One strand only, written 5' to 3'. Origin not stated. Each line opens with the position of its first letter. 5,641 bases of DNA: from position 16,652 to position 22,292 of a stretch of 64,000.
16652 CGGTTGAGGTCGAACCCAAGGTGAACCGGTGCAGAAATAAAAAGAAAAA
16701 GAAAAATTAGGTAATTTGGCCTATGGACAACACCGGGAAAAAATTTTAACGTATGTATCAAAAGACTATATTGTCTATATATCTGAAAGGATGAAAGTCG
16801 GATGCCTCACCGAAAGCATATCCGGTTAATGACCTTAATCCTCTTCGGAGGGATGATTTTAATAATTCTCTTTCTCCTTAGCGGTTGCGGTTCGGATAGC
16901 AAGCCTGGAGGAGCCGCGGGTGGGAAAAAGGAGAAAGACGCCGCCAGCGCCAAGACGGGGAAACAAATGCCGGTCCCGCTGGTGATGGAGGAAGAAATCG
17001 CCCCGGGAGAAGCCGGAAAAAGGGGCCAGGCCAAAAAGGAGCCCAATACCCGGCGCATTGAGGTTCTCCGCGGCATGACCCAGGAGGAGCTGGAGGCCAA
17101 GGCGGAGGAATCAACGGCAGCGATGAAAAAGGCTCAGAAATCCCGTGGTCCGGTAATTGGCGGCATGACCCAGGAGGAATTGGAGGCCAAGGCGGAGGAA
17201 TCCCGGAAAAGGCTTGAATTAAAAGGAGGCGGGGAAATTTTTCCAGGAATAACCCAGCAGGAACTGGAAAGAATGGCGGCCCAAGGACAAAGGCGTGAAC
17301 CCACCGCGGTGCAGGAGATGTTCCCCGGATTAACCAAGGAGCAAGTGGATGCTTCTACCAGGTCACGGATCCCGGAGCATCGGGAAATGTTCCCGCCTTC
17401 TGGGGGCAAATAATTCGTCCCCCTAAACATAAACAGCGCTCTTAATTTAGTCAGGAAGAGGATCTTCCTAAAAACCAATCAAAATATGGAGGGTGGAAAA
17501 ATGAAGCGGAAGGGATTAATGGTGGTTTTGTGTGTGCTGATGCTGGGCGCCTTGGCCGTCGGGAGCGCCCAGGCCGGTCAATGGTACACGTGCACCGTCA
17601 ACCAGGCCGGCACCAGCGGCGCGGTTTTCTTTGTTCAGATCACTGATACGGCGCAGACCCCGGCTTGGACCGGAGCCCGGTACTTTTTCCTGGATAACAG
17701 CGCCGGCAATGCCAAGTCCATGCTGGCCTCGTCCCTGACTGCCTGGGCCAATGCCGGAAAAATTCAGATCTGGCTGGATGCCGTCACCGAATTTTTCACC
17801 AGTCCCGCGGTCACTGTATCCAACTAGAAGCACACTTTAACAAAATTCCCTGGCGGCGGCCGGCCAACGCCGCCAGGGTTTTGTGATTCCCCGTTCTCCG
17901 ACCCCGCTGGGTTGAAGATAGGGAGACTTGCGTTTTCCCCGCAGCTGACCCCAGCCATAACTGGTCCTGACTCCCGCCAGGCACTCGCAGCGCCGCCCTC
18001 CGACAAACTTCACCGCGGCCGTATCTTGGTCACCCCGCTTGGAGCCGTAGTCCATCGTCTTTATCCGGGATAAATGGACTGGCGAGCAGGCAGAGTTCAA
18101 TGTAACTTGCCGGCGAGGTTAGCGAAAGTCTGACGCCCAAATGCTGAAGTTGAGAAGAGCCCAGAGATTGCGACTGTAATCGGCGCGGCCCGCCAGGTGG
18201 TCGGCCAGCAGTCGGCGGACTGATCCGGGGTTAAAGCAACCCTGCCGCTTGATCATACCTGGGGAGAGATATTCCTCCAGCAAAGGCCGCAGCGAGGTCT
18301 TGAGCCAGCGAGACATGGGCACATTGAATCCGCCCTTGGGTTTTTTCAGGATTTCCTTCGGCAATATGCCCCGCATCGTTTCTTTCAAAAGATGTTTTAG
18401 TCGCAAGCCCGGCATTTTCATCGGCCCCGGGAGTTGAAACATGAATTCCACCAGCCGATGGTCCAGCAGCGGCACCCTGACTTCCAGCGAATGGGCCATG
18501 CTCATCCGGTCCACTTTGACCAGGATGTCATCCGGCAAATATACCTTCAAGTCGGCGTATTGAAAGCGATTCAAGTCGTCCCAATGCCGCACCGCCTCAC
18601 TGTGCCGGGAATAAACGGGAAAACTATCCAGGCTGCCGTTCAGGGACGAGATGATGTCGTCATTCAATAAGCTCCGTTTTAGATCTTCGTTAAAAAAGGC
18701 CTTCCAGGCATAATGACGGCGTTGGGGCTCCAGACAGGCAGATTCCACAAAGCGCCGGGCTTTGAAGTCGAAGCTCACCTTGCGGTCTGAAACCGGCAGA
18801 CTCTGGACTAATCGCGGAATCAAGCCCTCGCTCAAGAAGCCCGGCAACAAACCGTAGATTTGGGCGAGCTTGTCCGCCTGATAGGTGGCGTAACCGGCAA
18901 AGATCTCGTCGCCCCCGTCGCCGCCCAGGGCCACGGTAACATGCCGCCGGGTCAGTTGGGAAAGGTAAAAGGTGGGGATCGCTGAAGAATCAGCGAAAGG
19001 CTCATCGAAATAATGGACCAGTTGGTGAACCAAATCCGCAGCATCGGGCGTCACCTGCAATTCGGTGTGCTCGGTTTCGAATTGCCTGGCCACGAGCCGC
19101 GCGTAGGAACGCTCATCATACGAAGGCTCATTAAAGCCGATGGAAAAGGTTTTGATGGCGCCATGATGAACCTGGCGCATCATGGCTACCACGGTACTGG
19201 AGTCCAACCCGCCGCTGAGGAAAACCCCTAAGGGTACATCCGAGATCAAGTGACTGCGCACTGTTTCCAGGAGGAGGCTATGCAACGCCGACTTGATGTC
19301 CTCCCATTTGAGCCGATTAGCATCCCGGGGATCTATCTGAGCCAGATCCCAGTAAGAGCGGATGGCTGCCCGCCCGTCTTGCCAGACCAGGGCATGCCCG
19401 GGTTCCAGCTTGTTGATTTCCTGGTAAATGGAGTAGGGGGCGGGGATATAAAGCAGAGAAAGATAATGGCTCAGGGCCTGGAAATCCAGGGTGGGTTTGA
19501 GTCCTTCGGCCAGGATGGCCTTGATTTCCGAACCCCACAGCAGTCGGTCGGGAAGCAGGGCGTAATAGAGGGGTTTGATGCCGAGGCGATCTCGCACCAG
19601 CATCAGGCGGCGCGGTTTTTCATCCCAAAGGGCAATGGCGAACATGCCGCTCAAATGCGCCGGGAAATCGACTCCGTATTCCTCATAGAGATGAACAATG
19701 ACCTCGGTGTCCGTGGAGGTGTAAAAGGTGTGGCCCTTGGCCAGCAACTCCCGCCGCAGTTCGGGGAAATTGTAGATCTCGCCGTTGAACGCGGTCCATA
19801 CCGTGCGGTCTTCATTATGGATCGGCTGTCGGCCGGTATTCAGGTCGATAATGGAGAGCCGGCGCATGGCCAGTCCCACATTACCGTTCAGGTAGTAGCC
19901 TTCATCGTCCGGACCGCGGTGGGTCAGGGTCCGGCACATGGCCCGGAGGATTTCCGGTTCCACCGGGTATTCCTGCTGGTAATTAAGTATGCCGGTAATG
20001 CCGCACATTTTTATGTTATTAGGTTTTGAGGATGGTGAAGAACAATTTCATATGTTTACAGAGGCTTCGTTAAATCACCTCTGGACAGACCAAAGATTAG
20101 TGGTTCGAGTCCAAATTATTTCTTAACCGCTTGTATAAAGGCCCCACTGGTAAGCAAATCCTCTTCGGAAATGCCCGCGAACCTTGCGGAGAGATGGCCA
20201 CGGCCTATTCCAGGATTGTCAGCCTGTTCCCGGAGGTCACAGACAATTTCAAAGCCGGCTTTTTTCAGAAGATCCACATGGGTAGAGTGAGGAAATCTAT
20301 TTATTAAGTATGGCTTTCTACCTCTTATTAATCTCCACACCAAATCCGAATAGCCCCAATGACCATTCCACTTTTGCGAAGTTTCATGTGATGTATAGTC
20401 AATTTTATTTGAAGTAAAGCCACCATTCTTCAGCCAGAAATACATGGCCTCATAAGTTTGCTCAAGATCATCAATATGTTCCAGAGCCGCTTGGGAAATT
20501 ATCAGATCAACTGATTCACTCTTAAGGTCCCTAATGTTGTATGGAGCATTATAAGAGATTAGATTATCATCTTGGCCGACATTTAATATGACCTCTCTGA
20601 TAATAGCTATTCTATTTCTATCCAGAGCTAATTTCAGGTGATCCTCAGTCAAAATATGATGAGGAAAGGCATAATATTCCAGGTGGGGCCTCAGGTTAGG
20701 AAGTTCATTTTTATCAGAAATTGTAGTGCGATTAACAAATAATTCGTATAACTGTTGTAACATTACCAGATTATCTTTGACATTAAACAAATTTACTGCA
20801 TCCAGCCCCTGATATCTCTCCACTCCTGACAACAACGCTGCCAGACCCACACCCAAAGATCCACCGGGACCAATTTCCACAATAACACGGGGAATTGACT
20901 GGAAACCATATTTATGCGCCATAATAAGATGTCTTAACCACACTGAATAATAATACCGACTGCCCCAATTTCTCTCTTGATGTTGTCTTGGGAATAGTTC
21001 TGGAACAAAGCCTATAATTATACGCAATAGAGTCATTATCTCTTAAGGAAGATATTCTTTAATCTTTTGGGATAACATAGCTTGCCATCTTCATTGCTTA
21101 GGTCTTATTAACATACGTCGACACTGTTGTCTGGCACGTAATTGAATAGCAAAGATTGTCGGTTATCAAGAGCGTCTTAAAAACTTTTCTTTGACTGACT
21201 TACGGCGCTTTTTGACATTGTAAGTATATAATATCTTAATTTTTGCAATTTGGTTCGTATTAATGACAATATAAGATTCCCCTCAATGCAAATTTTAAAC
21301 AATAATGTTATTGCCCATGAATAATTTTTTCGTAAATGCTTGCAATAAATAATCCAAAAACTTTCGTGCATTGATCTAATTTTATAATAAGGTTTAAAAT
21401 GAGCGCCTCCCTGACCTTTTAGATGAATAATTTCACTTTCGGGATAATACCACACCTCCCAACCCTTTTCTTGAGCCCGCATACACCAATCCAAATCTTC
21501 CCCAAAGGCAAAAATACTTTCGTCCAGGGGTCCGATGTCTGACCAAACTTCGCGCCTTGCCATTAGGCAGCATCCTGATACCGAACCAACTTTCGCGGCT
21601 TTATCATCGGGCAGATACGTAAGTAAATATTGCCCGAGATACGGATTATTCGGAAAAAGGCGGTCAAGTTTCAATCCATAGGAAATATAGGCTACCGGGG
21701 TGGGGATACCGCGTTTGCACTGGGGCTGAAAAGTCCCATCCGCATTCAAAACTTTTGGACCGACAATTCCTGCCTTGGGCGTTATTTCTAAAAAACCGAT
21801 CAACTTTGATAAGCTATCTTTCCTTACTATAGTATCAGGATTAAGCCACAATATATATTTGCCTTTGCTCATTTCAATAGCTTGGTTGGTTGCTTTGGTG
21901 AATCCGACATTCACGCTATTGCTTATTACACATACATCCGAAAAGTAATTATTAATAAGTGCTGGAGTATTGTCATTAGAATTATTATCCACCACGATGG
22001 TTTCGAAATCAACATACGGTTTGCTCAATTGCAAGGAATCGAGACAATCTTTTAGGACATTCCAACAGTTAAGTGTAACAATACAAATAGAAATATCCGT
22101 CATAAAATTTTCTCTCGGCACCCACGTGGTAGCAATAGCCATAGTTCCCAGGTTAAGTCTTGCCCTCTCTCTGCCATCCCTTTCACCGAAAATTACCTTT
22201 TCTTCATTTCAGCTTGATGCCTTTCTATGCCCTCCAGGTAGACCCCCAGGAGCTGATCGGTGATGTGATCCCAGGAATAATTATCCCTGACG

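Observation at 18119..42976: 25-kb single-strand Wzx/Wzy glycan island unusually dense in tailoring enzymes: 3 AsnB-type amidotransferases and 8 methyltransferase genes, with no nucleotide-sugar synthesis genes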

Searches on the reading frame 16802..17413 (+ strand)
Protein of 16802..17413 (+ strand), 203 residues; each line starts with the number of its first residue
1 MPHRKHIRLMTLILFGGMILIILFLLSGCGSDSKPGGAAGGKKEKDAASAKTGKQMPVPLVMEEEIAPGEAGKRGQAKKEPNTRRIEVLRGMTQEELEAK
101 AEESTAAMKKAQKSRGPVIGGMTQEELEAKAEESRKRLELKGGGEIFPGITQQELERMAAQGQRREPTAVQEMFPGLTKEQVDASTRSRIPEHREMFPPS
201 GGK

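Call 9: search_protein_families(library=pfam, proteins=[window:16802-17413:+], max_evalue=0.001)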
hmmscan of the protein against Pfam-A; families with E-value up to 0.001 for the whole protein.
window:16802-17413:+ (203 aa): 0 families

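Call 15: search_protein_families(library=pfam, proteins=[window:16802-17413:+], max_evalue=10)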
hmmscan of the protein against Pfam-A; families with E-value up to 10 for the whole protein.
window:16802-17413:+ (203 aa): 5 families
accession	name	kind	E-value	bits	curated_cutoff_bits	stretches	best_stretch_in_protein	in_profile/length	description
PF01381.28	HTH_3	-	0.033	14.6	23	1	89-104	7-22/55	Helix-turn-helix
PF02845.22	CUE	-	0.079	13.1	21.1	1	170-182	8-20/42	CUE domain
PF08312.17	cwf21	-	0.72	10.4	23.2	1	84-139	7-42/44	cwf21 domain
PF00831.28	Ribosomal_L29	-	0.8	10.2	24.5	0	89-105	3-19/57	Ribosomal L29 protein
PF04220.17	YihI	-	3.4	7.9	25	1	30-81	32-83/155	Der GTPase activator (YihI)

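Call 64: search_protein_families(library=ncbifam, proteins=[window:16802-17413:+], max_evalue=0.01)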
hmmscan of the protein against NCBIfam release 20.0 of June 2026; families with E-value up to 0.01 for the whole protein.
window:16802-17413:+ (203 aa): 0 families

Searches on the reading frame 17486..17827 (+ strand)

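Call 9: search_protein_families(library=pfam, proteins=[window:17486-17827:+], max_evalue=0.001)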
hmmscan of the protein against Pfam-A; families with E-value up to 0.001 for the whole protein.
window:17486-17827:+ (113 aa): 0 families

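Call 15: search_protein_families(library=pfam, proteins=[window:17486-17827:+], max_evalue=10)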
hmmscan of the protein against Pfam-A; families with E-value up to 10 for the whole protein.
window:17486-17827:+ (113 aa): 4 families
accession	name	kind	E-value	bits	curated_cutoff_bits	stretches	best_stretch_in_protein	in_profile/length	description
PF08844.15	DUF1815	-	0.054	14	25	1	16-55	15-54/101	Domain of unknown function (DUF1815)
PF20674.3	SpaA_3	-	0.11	13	24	1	36-87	30-81/121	Prealbumin-like fold domain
PF18290.7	Nudix_hydro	-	0.14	12.7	26.5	1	75-98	24-47/80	Nudix hydrolase domain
PF04057.18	Rep-A_N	-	0.16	12.4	26.7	1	48-94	19-69/101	Replication factor-A protein 1, N-terminal domain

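Call 64: search_protein_families(library=ncbifam, proteins=[window:17486-17827:+], max_evalue=0.01)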
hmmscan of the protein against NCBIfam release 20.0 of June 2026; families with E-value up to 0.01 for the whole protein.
window:17486-17827:+ (113 aa): 0 families

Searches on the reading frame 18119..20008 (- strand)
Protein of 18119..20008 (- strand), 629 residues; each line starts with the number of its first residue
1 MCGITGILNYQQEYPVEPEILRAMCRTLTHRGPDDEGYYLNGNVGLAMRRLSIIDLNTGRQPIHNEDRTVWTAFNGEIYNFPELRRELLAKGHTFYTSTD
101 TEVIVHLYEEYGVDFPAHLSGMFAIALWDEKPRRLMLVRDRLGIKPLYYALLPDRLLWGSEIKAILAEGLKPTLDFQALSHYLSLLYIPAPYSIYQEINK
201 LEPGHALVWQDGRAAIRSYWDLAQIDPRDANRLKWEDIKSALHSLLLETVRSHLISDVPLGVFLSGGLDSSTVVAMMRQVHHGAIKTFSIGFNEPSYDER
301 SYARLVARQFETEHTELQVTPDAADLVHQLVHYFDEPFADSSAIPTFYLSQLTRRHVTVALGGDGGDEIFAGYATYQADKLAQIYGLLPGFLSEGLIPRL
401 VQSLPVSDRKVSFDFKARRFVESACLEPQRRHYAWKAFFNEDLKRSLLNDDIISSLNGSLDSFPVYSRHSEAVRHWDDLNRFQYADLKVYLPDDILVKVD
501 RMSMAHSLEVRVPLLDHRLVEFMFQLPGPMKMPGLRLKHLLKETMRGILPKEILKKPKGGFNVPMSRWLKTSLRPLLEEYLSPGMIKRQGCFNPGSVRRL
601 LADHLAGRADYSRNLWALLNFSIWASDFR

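Call 4: search_protein_families(library=pfam, proteins=[window:18119-20008:-], max_evalue=0.01)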
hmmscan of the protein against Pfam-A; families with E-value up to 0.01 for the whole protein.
window:18119-20008:- (629 aa): 4 families
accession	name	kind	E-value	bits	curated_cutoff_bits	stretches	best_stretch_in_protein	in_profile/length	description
PF00733.27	Asn_synthase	-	1.9e-109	367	21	1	242-625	2-353/354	Asparagine synthase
PF13537.11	GATase_7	-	6.5e-45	152.6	25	1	49-167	2-123/123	Glutamine amidotransferase domain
PF13522.11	GATase_6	-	3.5e-40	137.5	27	1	33-161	1-130/130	Glutamine amidotransferase domain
PF06508.19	QueC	-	0.00091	19.2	22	1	262-320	4-61/210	Queuosine biosynthesis protein QueC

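Call 6: search_protein_families(library=ncbifam, proteins=[window:18119-20008:-], max_evalue=0.001)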
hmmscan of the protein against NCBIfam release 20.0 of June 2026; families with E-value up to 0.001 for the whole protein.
window:18119-20008:- (629 aa): 9 families
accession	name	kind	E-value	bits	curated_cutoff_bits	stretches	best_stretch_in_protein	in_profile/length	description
TIGR03108.1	eps_aminotran_1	hypoth_equivalog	3.3e-192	640.5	816.9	1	1-622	1-622/628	XrtA/PEP-CTERM system amidotransferase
TIGR01536.1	asn_synth_AEB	equivalog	1.2e-149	499.7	267.1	1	2-561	1-517/517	asparagine synthase (glutamine-hydrolyzing)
TIGR03104.1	trio_amidotrans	equivalog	1.2e-122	410.2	570.1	2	1-377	1-384/589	N-acetylglutaminylglutamine amidotransferase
NF006949.0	PRK09431.1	equivalog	4.4e-92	309.4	499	3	1-177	1-176/554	asparagine synthase B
NF033535.1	lass_lactam_cya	exception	3e-69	234.3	525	2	1-371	1-377/668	lasso peptide isopeptide bond-forming cyclase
NF033561.1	macrolact_Ik_Al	subfamily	2.9e-24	85.6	300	2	114-379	74-340/561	albusnodin/ikarugamycin family macrolactam cyclase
NF001484.0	PRK00331.1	subfamily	6.7e-11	41.3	381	1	62-166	87-199/601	isomerizing glutamine--fructose-6-phosphate transaminase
TIGR01135.1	glmS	equivalog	1.8e-09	36.7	418.05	1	65-166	89-198/607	glutamine--fructose-6-phosphate transaminase (isomerizing)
TIGR01134.1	purF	equivalog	2.6e-08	33.6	350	1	59-165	83-199/432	amidophosphoribosyltransferase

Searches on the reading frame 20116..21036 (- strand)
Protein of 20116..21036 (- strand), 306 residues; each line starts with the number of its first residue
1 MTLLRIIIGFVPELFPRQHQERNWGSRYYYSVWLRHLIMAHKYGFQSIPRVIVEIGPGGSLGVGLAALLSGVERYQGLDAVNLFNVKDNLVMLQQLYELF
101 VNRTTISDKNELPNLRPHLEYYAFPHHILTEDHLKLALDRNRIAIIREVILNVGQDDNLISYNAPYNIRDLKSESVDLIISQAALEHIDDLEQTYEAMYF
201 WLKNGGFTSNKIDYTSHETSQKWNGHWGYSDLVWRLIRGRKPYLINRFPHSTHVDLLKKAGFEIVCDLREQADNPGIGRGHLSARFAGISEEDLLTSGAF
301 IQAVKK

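Call 4: search_protein_families(library=pfam, proteins=[window:20116-21036:-], max_evalue=0.01)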
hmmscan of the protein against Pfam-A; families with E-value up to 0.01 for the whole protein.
window:20116-21036:- (306 aa): 4 families
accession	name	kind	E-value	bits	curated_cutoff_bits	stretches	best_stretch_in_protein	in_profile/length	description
PF08241.18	Methyltransf_11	-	2.2e-05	25.4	21.2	1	170-207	55-92/95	Methyltransferase domain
PF08242.18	Methyltransf_12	-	0.00014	23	30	1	148-207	38-97/98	Methyltransferase domain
PF13489.12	Methyltransf_23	-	0.00015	22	27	1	172-266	78-163/164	Methyltransferase domain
PF13847.12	Methyltransf_31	-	0.0061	16.7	27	0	171-222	70-128/145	Methyltransferase domain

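Call 6: search_protein_families(library=ncbifam, proteins=[window:20116-21036:-], max_evalue=0.001)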
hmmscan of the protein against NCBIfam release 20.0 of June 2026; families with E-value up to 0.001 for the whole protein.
window:20116-21036:- (306 aa): 0 families

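Call 15: search_protein_families(library=pfam, proteins=[window:20116-21036:-], max_evalue=10)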
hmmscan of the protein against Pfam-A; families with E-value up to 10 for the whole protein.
window:20116-21036:- (306 aa): 5 families
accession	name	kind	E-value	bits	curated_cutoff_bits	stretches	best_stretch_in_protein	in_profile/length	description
PF08241.18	Methyltransf_11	-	2.2e-05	25.4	21.2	1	170-207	55-92/95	Methyltransferase domain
PF08242.18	Methyltransf_12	-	0.00014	23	30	1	148-207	38-97/98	Methyltransferase domain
PF13489.12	Methyltransf_23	-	0.00015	22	27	1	172-266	78-163/164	Methyltransferase domain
PF13847.12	Methyltransf_31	-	0.0061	16.7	27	1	171-222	70-128/145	Methyltransferase domain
PF13649.12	Methyltransf_25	-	0.016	16.3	27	1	170-206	59-97/97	Methyltransferase domain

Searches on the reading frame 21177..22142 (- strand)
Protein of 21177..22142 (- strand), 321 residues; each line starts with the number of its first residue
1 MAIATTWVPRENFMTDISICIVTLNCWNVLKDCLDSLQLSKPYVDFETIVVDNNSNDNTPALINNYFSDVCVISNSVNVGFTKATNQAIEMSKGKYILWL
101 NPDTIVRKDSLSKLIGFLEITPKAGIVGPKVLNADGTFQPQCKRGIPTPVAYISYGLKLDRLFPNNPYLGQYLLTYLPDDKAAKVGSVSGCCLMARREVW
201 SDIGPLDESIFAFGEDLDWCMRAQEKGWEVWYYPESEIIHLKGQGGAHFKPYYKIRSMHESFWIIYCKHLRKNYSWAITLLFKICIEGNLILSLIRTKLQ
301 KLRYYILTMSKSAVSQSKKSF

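Call 4: search_protein_families(library=pfam, proteins=[window:21177-22142:-], max_evalue=0.01)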
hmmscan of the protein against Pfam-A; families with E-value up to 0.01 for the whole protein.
window:21177-22142:- (321 aa): 5 families
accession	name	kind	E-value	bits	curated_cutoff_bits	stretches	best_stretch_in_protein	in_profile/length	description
PF00535.33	Glycos_transf_2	-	6.4e-28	98.2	23.3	1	18-144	1-129/168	Glycosyl transferase family 2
PF13641.12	Glyco_tranf_2_3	-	2.7e-15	57.4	27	1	17-243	3-214/230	Glycosyltransferase like family 2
PF13632.12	Glyco_trans_2_3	-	6.6e-10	39.6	27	1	185-307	69-185/198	Glycosyl transferase family group 2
PF13712.12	Glyco_tranf_2_5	-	5.3e-05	23.5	27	1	67-232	29-179/210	Glycosyltransferase like family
PF10111.15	Glyco_tranf_2_2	-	0.0068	16.4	27.3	0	44-118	28-106/276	Glycosyltransferase like family 2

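Call 6: search_protein_families(library=ncbifam, proteins=[window:21177-22142:-], max_evalue=0.001)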
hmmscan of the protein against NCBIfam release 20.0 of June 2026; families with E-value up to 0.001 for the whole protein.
window:21177-22142:- (321 aa): 18 families
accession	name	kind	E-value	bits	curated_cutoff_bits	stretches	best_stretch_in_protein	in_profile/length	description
TIGR03965.1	mycofact_glyco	equivalog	2.5e-20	72.8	280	2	183-240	224-280/467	mycofactocin biosynthesis glycosyltransferase MftF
NF038302.1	EPS_HpsE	equivalog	9.2e-20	70.8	300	2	16-132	2-125/307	hormogonium polysaccharide biosynthesis glycosyltransferase HpsE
NF038299.1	EPS_HpsN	equivalog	1.2e-16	60.6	425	1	16-265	2-250/317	hormogonium polysaccharide biosynthesis glycosyltransferase HpsN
TIGR01556.1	rhamnosyltran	subfamily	7.6e-15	54.8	200.55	2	46-142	22-124/281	rhamnosyltransferase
TIGR03937.1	PgaC_IcaA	equivalog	4.7e-14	52.2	422.3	1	14-127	44-159/407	poly-beta-1,6-N-acetyl-D-glucosamine synthase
NF047683.1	TeichurnBiosyTuaG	equivalog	1.7e-11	44.2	400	1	15-124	6-117/252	teichuronic acid biosynthesis protein TuaG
TIGR03111.1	glyc2_xrt_Gpos1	hypoth_equivalog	5e-10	38.7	363.95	1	15-127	49-165/439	TIGR03111 family XrtG-associated glycosyltransferase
NF053739.1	GlytfEpsEBac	equivalog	5.6e-10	38.6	450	1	17-137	3-126/265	glycosyltransferase EpsE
NF041875.1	EPS_EpsD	equivalog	2.8e-09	36.8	370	1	17-128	1-114/325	exopolysaccharide biosynthesis glycosyltransferase EpsD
NF007482.0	PRK10073.1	equivalog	1.2e-08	34.3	423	1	14-115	5-107/334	glycosyltransferase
TIGR04283.1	glyco_like_mftF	equivalog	2.1e-08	34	182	1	17-118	1-97/221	TIGR04283 family arsenosugar biosynthesis glycosyltransferase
NF050050.1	ProtGlycPglI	equivalog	2.1e-08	33.9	500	1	15-117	2-107/306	GalNAc(5)-diNAcBac-PP-undecaprenol beta-1,3-glucosyltransferase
TIGR04195.1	S_glycosyl_SunS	equivalog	3.1e-08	32.9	350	1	16-114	58-151/421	SunS family peptide S-glycosyltransferase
TIGR04009.1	wcaE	equivalog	1.9e-07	30.6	369.2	1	23-110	9-99/248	colanic acid biosynthesis glycosyltransferase WcaE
NF041394.1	GtaseAglG_Halo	equivalog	1e-06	28.3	440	1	17-121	5-110/304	glucosyl-dolichyl phosphate glucuronosyltransferase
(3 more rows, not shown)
